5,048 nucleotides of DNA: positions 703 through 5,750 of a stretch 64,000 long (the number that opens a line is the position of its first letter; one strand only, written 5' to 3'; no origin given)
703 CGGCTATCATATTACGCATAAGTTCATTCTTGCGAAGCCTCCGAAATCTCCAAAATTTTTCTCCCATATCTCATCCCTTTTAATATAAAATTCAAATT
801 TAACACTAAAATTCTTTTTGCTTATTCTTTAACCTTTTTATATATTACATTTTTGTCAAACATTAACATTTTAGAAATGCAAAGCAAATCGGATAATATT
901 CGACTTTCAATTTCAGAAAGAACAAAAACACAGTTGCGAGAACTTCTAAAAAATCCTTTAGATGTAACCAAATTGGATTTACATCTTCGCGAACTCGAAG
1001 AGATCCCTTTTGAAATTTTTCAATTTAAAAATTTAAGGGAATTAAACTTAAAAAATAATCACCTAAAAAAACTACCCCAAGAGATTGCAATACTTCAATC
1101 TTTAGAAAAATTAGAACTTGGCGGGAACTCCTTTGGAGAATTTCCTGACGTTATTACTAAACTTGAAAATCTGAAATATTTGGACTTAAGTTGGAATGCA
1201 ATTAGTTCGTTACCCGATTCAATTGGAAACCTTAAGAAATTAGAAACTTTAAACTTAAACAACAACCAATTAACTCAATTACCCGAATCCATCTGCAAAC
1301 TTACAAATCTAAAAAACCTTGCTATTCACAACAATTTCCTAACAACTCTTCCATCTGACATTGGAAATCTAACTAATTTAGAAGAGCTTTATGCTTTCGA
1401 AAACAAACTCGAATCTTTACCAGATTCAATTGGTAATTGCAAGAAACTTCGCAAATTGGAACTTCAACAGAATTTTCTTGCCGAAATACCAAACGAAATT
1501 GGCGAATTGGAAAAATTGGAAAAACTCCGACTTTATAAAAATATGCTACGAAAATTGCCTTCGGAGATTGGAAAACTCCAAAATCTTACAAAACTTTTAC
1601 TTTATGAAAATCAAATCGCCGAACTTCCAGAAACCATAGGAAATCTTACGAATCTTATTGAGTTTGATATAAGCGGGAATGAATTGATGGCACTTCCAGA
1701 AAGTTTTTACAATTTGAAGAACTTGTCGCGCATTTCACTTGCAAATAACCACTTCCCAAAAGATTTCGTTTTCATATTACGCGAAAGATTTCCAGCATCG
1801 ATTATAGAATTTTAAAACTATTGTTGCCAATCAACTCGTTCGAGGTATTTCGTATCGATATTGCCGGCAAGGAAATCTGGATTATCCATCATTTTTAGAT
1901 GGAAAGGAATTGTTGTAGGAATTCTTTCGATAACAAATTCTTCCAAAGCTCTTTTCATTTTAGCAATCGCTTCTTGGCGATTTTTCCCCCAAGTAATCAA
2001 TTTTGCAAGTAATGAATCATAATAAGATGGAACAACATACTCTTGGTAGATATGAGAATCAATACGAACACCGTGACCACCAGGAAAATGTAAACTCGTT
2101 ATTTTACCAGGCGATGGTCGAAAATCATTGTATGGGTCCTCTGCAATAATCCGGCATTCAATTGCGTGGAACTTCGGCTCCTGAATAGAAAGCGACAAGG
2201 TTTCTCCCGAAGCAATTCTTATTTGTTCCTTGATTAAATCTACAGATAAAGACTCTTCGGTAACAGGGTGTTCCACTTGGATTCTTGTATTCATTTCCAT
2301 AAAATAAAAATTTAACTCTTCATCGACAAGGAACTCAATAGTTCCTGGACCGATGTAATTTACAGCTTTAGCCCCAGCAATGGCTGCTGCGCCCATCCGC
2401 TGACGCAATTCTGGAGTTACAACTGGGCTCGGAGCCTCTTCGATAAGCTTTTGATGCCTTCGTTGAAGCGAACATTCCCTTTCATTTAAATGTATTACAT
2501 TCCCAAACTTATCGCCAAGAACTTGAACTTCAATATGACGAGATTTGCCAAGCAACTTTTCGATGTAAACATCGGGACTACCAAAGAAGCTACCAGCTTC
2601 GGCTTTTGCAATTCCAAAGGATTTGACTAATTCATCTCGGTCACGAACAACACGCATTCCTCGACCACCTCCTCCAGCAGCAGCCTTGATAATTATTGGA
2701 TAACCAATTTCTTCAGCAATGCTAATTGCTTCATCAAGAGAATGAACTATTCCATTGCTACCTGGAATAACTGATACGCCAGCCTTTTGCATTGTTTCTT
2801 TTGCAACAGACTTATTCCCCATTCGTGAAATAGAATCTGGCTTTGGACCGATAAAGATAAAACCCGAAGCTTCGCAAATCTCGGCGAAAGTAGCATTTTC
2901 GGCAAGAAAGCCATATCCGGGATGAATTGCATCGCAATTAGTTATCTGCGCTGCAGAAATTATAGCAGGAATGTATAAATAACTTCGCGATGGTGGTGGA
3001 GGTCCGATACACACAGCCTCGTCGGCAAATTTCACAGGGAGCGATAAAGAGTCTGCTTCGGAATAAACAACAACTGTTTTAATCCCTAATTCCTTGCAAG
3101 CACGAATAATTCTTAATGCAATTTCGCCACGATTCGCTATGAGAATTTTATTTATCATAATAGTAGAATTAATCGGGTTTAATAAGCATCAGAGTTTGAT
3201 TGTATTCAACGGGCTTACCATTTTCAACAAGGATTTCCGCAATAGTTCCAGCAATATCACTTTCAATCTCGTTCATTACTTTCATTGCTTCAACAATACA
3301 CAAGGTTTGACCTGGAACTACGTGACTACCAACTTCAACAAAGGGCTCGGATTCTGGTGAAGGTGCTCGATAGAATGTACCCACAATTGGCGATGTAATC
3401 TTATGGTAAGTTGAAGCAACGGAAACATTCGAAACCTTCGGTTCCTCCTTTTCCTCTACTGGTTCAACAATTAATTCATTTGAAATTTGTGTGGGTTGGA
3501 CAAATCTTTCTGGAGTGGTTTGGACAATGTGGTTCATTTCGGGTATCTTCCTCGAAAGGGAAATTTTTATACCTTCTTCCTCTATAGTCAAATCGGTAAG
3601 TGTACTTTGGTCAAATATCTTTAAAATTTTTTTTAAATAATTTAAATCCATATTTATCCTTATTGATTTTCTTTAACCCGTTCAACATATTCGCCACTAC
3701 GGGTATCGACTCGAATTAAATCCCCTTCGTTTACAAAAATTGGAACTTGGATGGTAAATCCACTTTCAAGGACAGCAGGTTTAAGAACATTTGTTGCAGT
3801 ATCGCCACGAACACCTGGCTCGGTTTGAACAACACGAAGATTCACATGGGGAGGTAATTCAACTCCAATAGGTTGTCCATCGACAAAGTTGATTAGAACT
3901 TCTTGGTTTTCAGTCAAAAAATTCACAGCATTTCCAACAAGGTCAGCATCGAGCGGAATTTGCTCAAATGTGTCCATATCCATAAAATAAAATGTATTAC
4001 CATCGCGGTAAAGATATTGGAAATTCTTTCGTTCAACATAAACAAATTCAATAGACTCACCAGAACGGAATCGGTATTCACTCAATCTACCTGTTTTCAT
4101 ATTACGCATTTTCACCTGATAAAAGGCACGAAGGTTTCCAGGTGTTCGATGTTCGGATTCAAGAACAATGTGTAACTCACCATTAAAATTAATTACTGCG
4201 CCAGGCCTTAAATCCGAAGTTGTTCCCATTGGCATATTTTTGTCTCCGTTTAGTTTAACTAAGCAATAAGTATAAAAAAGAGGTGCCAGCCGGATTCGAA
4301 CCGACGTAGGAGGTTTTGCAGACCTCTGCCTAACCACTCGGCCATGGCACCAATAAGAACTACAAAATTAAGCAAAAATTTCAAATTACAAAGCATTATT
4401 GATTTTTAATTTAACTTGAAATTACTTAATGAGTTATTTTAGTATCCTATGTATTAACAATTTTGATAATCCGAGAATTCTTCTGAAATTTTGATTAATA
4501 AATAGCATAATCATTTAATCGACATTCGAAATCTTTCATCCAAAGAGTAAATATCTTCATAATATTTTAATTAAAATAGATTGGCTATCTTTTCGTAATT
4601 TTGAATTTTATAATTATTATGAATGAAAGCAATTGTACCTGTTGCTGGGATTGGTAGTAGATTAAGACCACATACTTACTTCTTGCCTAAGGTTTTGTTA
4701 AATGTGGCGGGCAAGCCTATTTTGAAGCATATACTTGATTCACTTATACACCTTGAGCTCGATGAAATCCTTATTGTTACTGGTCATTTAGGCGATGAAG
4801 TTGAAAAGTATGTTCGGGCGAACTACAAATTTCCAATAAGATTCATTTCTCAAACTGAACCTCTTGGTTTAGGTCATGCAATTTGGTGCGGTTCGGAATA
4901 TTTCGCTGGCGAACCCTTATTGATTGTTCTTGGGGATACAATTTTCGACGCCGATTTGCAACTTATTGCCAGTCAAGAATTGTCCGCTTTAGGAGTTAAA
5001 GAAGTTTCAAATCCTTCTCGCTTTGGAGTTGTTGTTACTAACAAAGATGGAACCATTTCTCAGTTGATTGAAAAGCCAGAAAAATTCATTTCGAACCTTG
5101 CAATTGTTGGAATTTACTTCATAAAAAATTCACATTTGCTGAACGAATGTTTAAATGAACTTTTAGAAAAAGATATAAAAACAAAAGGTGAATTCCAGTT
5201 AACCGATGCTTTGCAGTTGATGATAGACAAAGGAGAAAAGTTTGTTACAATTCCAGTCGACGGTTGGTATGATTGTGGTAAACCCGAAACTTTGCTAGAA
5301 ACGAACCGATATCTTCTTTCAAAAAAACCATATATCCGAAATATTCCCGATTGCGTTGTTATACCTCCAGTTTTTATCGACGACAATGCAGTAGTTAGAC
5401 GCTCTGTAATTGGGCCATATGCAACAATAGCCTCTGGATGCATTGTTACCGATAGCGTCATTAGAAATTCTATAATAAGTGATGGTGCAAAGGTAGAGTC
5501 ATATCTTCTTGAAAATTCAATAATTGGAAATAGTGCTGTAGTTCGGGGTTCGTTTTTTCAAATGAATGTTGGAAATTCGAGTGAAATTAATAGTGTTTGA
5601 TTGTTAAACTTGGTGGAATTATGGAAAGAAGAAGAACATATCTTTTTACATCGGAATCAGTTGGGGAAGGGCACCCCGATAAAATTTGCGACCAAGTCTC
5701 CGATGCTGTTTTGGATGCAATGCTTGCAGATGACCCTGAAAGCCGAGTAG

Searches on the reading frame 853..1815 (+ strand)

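Call 59: search_protein_families(library=pfam, proteins=[window:853-1815:+], max_evalue=0.001)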
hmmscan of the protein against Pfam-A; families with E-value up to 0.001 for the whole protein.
window:853-1815:+ (320 aa): 11 families
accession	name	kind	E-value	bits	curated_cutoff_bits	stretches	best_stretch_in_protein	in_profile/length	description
PF23598.1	LRR_14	-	8.8e-45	153.4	40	4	101-204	43-146/353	Leucine-rich repeat region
PF12799.13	LRR_4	-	1.2e-34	118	27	6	106-144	2-40/44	Leucine Rich repeats (2 copies)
PF13855.12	LRR_8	-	3.9e-31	107.1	27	6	99-140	19-61/61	Leucine rich repeat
PF00560.39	LRR_1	-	2.1e-24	80.7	20.6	0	129-150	1-23/23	Leucine Rich Repeat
PF23286.1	LRR_13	-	5.6e-12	46.2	30.1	1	232-292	16-77/210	Disease resistance protein RPS4B-like, leucine-rich repeats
PF23211.1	LRR_LRWD1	-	1.8e-09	38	28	0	199-283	23-103/190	Leucine-rich repeat and WD repeat-containing protein 1, LRR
PF25013.1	LRR_Zer-1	-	3.1e-07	31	27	0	100-161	3-64/137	Zer-1-like, Leucine-rich repeats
PF24758.1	LRR_At5g56370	-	4.4e-07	30.2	27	0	126-207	12-96/227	FBD-associated F-box protein At5g56370, LRR repeats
PF14580.12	LRR_9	-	1.5e-06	28.3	30.5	1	99-180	36-116/175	Leucine-rich repeat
PF13306.12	LRR_5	-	0.00066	20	27.7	0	106-190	35-116/127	BspA type Leucine rich repeat region (6 copies)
PF17126.11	RsmF_methylt_CI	-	0.00095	19.6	27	0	177-201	12-36/61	RsmF rRNA methyltransferase first C-terminal domain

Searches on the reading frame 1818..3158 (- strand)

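Call 59: search_protein_families(library=pfam, proteins=[window:1818-3158:-], max_evalue=0.001)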
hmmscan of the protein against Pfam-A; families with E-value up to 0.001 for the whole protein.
window:1818-3158:- (446 aa): 5 families
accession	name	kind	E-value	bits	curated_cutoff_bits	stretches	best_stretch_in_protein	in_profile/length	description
PF02786.22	CPSase_L_D2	-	3.8e-77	259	19.8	1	116-322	2-209/211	Carbamoyl-phosphate synthase L chain, ATP binding domain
PF00289.28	Biotin_carb_N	-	2.3e-45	154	25.5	1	1-110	1-110/110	Biotin carboxylase, N-terminal domain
PF02785.25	Biotin_carb_C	-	1.7e-41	141.1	32.4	1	334-441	1-108/108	Biotin carboxylase C-terminal domain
PF07478.18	Dala_Dala_lig_C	-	1.8e-09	37.8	24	1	145-291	29-174/204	D-ala D-ala ligase C-terminus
PF02222.28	ATP-grasp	-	2.3e-07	31.1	27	1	137-290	15-160/179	ATP-grasp domain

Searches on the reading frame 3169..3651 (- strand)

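Call 32: search_protein_families(library=pfam, proteins=[window:3169-3651:-], max_evalue=0.01)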
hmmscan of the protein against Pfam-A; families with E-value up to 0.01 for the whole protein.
window:3169-3651:- (160 aa): 3 families
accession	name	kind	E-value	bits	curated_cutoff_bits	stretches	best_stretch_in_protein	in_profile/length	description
PF00364.28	Biotin_lipoyl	-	5.3e-22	77.9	22.1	1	84-157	2-73/73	Biotin-requiring enzyme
PF13533.13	Biotin_lipoyl_2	-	0.00044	20.5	29.8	0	129-149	3-23/32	Biotin-lipoyl like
PF13375.12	RnfC_N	-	0.0034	17.8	25.6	1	62-141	7-81/101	RnfC Barrel sandwich hybrid domain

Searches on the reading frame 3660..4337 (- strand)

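Call 32: search_protein_families(library=pfam, proteins=[window:3660-4337:-], max_evalue=0.01)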
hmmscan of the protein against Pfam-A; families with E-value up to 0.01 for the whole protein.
window:3660-4337:- (225 aa): 3 families
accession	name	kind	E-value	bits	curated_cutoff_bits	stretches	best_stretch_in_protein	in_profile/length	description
PF09285.17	Elong-fact-P_C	-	8.3e-27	93.1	25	1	165-220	1-56/56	Elongation factor P, C-terminal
PF01132.26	EFP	-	4.1e-22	78.3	27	1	104-157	1-54/54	Elongation factor P (EF-P) OB domain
PF08207.18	EFP_N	-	9.4e-22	77.2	23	1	39-95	1-57/58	Elongation factor P (EF-P) KOW-like domain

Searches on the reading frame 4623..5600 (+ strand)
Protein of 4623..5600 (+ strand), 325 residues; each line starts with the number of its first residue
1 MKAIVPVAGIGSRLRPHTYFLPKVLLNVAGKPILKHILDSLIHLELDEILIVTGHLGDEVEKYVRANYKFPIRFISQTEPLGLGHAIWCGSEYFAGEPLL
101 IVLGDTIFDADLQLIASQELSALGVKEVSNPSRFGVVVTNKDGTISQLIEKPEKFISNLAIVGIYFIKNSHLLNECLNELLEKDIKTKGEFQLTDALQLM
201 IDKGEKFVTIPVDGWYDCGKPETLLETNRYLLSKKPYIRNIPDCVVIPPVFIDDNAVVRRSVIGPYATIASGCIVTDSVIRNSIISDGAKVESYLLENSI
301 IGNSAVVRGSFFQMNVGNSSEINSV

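Call 59: search_protein_families(library=pfam, proteins=[window:4623-5600:+], max_evalue=0.001)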
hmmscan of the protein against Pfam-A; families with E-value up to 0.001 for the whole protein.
window:4623-5600:+ (325 aa): 7 families
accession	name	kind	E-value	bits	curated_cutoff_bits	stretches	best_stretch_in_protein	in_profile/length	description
PF00483.29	NTP_transferase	-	2.5e-33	116.1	21.2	1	2-232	1-243/245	Nucleotidyl transferase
PF12804.13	NTP_transf_3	-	4.5e-11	43.6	27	1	3-111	1-102/160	MobA-like NTP transferase domain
PF25084.1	LbH_EIF2B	-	2.4e-05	24.7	54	1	252-308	30-82/105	EIF2B subunit epsilon LbH domain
PF24894.1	Hexapep_GlmU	-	9.9e-05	22.8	23.3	0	268-306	20-59/104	GlmU-like, C-terminal hexapeptide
PF01128.25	IspD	-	0.00017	21.8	27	1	2-53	2-51/221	2-C-methyl-D-erythritol 4-phosphate cytidylyltransferase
PF00132.30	Hexapep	-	0.00023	21.2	27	0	245-276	3-35/36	Bacterial transferase hexapeptide (six repeats)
PF25247.1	LbH_GLGC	-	0.00049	20.5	27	0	276-308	9-41/135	GLGC left-handed parallel beta-helix domain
